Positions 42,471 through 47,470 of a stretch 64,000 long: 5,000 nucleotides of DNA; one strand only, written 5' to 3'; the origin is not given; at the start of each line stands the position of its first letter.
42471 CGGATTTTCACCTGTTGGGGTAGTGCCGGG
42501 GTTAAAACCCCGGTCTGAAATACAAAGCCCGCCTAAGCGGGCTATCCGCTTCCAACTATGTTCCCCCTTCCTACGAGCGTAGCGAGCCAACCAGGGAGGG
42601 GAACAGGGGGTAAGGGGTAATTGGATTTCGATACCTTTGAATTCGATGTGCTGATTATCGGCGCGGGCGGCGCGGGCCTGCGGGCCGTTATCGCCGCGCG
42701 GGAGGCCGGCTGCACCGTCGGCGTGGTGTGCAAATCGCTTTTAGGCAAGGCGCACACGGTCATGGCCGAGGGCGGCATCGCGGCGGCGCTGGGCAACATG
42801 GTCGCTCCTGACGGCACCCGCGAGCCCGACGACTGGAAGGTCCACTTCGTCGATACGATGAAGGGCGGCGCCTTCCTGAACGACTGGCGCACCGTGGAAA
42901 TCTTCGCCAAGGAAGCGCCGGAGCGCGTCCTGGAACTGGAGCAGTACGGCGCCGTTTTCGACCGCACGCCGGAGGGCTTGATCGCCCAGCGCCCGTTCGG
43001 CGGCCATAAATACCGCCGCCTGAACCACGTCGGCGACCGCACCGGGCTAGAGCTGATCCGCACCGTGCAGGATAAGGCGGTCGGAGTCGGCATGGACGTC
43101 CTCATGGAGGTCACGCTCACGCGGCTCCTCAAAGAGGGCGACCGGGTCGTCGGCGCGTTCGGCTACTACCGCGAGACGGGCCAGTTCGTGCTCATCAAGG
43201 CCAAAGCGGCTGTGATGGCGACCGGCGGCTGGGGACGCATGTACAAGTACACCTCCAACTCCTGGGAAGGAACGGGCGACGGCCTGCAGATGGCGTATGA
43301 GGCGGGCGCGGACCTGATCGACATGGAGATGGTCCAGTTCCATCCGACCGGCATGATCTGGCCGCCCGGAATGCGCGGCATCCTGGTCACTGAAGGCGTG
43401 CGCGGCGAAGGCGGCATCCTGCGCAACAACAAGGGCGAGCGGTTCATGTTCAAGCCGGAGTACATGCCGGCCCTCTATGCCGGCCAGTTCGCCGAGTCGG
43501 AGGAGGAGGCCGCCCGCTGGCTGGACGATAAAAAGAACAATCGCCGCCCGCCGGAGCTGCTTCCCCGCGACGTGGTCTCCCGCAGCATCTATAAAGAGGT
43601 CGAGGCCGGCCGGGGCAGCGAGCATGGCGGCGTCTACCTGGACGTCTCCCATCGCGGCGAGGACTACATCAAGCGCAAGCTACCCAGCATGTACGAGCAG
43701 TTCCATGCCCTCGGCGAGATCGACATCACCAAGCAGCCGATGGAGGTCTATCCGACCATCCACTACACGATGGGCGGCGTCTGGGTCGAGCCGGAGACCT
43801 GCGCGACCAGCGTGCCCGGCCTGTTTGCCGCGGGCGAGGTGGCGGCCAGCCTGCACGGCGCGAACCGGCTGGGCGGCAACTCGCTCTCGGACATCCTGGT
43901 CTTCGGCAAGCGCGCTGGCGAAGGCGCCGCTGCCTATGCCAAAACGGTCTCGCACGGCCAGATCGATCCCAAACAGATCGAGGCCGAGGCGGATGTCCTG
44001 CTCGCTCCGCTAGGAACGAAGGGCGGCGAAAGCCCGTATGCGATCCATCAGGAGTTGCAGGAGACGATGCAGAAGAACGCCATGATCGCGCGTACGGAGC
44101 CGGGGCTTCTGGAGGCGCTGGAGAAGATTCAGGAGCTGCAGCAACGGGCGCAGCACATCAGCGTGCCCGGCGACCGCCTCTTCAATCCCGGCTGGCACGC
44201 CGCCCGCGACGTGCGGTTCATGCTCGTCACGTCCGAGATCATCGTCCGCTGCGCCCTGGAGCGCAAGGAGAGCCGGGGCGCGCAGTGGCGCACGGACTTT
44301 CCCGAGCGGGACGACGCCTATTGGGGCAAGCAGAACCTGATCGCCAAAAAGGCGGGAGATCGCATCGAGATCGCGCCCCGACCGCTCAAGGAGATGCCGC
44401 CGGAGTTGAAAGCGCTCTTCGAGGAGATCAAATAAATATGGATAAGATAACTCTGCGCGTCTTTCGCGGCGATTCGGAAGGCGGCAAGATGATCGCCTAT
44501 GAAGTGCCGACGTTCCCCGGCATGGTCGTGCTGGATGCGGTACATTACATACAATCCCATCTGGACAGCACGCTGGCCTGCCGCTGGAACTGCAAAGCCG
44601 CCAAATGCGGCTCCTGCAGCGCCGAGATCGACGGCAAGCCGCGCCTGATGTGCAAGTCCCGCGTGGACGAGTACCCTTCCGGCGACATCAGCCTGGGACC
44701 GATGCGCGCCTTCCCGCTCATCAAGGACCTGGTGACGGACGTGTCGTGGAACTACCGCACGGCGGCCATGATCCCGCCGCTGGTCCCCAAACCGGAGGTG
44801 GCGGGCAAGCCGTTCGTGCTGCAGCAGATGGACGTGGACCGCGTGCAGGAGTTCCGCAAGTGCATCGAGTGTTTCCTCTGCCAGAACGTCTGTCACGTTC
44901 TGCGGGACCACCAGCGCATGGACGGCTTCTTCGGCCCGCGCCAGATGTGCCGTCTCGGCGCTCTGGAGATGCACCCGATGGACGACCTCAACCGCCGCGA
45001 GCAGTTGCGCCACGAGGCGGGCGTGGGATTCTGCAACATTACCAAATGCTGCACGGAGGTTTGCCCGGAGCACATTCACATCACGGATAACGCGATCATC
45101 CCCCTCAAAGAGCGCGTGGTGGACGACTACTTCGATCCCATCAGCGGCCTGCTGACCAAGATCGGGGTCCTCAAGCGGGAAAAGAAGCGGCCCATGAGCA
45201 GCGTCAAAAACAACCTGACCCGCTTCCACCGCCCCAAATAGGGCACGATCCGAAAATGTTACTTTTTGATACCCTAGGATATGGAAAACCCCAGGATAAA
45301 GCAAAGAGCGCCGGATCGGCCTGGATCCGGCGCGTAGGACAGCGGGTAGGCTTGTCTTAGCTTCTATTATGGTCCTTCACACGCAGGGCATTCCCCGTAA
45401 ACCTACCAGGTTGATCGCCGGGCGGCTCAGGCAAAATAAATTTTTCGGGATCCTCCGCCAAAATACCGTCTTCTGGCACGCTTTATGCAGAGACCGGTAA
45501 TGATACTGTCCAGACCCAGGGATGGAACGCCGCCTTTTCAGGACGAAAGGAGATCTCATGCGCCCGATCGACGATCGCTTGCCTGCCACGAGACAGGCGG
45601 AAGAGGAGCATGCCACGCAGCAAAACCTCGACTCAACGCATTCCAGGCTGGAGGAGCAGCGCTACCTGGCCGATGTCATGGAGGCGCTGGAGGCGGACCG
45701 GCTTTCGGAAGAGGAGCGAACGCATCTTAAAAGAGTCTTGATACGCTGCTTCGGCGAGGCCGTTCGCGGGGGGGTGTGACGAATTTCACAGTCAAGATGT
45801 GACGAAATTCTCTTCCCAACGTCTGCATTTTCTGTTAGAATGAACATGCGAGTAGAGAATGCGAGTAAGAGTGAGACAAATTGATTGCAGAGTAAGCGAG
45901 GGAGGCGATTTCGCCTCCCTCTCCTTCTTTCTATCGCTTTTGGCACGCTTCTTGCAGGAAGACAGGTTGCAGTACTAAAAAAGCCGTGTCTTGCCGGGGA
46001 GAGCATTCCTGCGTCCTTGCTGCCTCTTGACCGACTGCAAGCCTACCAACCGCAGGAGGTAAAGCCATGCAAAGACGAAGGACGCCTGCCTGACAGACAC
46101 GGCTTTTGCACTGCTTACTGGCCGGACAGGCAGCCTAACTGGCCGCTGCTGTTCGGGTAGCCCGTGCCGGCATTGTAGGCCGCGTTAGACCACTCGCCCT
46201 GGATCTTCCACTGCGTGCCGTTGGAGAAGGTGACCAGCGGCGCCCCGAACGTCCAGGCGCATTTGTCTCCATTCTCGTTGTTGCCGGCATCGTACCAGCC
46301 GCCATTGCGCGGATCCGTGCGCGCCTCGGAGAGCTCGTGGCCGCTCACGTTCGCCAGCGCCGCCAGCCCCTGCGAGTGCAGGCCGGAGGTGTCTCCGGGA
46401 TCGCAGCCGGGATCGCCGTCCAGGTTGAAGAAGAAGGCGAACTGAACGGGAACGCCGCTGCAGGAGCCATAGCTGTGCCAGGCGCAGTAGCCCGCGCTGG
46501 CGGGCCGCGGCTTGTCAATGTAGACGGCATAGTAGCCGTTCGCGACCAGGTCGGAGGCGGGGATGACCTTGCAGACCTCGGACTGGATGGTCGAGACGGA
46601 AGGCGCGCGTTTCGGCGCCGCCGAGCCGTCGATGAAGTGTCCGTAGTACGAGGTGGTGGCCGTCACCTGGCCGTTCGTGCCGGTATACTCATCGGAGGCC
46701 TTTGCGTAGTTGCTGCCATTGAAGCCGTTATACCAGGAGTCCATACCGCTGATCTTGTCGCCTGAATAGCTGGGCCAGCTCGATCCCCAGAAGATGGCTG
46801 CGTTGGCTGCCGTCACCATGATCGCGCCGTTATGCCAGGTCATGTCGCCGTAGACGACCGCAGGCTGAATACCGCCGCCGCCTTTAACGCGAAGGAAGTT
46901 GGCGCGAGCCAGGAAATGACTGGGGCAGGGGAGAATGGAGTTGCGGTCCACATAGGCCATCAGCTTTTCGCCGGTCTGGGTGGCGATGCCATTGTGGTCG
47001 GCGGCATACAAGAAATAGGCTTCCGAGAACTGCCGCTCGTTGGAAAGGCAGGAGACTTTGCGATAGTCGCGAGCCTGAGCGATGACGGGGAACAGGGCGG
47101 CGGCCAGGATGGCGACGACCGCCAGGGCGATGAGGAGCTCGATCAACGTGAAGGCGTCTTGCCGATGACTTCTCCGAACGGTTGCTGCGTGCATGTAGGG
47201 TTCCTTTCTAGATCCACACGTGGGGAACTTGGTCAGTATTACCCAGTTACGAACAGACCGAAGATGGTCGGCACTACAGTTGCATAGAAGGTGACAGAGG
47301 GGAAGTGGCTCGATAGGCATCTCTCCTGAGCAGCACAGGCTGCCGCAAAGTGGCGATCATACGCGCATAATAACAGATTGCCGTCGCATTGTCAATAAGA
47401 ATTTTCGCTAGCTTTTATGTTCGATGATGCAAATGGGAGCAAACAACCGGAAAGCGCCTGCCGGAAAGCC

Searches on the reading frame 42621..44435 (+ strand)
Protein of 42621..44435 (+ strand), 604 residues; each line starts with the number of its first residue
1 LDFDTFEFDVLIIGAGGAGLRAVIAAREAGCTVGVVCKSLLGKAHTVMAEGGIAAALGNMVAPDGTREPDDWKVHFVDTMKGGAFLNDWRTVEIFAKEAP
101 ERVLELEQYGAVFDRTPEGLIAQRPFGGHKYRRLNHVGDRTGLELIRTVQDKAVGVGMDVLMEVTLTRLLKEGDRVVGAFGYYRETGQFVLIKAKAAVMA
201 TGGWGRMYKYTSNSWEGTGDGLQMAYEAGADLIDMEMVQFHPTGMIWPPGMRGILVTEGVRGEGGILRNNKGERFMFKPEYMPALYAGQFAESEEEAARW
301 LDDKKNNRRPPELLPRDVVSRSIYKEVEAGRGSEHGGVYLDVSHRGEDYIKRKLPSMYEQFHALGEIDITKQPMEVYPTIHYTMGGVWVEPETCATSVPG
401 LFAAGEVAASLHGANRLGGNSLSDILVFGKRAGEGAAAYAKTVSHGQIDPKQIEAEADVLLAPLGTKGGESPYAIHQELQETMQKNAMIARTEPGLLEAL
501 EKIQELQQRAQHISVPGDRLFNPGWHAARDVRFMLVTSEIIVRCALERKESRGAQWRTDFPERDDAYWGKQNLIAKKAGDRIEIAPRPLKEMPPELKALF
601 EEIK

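Call 15: search_protein_families(library=pfam, proteins=[window:42621-44435:+], max_evalue=0.001)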
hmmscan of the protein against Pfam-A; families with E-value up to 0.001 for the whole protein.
window:42621-44435:+ (604 aa): 4 families
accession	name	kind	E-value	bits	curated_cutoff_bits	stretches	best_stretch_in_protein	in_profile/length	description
PF00890.30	FAD_binding_2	-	2e-93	314.3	20.4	1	9-422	1-414/414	FAD binding domain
PF02910.25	Succ_DH_flav_C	-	9.6e-31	106.9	20.8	1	476-592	1-121/130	Fumarate reductase flavoprotein C-term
PF07992.20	Pyr_redox_2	-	2.9e-06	27.4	26.1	0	8-204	1-110/291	Pyridine nucleotide-disulphide oxidoreductase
PF03486.20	HI0933_like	-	1.5e-05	25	50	0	191-433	152-242/244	HI0933-like protein Rossmann domain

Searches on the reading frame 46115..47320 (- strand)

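Call 14: search_protein_families(library=pfam, proteins=[window:46115-47320:-], max_evalue=0.001)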
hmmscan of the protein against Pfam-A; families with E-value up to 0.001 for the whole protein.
window:46115-47320:- (401 aa): 1 family
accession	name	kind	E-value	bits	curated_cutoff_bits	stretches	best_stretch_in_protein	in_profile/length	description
PF07963.17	N_methyl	-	3e-08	33.4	21.2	1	52-77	2-27/27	Prokaryotic N-terminal methylation motif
